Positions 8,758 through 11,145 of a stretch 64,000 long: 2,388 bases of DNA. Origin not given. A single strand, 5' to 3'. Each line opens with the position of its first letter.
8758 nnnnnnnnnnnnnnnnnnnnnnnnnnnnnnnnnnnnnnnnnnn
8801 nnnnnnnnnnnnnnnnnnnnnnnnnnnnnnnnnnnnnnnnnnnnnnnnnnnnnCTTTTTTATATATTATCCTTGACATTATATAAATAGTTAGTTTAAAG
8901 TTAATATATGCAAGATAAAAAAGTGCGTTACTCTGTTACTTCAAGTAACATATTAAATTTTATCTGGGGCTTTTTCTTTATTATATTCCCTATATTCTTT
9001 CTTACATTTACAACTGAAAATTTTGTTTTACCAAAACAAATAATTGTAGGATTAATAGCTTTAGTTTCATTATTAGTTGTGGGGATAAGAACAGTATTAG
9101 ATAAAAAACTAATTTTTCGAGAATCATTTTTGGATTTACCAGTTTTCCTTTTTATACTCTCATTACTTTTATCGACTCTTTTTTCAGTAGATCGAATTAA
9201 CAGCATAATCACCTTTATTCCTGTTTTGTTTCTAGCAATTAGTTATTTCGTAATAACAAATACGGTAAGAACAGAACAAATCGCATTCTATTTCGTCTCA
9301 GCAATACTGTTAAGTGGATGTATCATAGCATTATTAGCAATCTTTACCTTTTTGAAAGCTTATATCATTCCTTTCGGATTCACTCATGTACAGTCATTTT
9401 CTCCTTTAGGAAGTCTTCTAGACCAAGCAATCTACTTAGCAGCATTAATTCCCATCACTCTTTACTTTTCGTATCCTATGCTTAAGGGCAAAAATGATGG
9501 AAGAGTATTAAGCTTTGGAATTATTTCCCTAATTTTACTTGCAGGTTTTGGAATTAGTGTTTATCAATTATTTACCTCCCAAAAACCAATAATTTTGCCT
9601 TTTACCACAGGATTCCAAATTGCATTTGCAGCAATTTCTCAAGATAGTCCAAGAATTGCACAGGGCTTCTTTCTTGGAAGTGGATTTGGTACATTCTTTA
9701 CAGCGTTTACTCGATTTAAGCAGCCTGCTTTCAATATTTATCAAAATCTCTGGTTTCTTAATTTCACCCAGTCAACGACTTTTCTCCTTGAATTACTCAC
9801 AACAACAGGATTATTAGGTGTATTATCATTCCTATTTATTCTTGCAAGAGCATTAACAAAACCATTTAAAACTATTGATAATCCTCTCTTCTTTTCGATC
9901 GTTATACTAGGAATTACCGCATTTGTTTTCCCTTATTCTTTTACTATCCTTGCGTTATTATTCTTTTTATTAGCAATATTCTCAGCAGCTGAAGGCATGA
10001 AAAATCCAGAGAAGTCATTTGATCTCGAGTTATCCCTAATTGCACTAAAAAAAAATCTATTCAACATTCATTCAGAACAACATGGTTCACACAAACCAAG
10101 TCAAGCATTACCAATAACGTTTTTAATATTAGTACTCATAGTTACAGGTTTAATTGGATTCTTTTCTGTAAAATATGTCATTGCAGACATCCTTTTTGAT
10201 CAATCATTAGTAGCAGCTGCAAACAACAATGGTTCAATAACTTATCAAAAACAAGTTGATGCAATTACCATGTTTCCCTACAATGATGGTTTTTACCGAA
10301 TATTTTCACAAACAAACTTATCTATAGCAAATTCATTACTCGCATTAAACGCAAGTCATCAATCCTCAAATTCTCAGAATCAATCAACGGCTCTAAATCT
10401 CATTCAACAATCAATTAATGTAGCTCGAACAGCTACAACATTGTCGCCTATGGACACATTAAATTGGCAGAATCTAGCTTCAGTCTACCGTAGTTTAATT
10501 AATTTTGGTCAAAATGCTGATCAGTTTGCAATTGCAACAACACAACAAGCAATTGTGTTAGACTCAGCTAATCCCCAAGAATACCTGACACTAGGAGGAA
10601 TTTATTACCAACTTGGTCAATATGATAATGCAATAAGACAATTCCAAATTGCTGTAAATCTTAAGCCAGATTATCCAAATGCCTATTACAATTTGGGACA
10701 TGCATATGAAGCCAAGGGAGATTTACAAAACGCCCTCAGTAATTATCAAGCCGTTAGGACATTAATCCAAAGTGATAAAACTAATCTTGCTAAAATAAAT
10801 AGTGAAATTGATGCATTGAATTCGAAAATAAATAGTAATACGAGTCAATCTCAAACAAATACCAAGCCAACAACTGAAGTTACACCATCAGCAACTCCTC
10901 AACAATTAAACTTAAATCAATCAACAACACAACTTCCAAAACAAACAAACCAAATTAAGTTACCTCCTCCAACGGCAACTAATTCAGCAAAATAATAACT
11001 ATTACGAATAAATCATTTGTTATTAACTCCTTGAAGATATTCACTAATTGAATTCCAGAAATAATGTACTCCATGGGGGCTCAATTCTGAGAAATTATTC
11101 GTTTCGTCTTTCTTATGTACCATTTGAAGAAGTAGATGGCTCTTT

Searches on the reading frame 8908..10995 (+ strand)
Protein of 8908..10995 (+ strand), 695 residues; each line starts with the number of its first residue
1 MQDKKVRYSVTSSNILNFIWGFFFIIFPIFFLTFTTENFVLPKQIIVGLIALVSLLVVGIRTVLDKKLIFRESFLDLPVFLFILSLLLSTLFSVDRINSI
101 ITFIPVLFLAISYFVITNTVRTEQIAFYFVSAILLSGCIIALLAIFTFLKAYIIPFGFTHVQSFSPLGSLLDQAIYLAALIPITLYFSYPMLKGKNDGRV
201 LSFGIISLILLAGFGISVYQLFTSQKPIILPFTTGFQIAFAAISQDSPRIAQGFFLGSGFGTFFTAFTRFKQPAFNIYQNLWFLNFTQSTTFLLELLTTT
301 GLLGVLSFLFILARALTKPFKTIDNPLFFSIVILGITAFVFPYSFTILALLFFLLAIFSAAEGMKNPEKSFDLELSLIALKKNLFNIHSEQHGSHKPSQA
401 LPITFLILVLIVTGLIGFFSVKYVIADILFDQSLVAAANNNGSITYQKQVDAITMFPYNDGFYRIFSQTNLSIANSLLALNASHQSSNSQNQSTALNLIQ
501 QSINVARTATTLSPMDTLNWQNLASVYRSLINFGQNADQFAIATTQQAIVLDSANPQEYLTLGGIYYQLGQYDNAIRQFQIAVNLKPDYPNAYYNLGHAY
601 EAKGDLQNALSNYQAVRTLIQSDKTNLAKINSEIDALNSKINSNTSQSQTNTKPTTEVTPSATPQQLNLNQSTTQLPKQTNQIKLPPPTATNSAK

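Call 7: search_protein_families(library=pfam, proteins=[window:8908-10995:+], max_evalue=0.001)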
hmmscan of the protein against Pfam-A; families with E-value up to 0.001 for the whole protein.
window:8908-10995:+ (695 aa): 12 families
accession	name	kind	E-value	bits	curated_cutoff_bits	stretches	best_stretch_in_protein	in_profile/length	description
PF13414.12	TPR_11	-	1.7e-14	53.7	26.8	1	564-604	2-42/42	TPR repeat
PF07719.23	TPR_2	-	6.9e-11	41.8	27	1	558-589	3-34/34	Tetratricopeptide repeat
PF00515.34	TPR_1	-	1.7e-10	40.7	27.8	2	591-616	2-27/34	Tetratricopeptide repeat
PF13181.12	TPR_8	-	1e-09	38.2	25.7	0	591-615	2-26/34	Tetratricopeptide repeat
PF13424.12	TPR_12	-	6.7e-08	33.1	30.1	1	560-618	7-73/77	Tetratricopeptide repeat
PF13432.12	TPR_16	-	7.6e-08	33.1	32.7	1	562-616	3-57/65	Tetratricopeptide repeat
PF13431.12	TPR_17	-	2.6e-07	30.8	24.4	0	582-610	5-33/34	Tetratricopeptide repeat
PF13176.12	TPR_7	-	4.4e-07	29.9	27.9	0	592-615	1-24/36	Tetratricopeptide repeat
PF13371.12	TPR_9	-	2.9e-06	27.6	35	1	539-591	12-64/73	Tetratricopeptide repeat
PF13428.12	TPR_14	-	3.6e-05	24.5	23.5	1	556-598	1-43/44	Tetratricopeptide repeat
PF23914.1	TPR_CcmH_CycH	-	0.00016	22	42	1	552-629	46-123/158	Cytochrome c-type biogenesis protein H TPR domain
PF14559.12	TPR_19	-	0.00034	21.3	25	1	567-610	2-45/68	Tetratricopeptide repeat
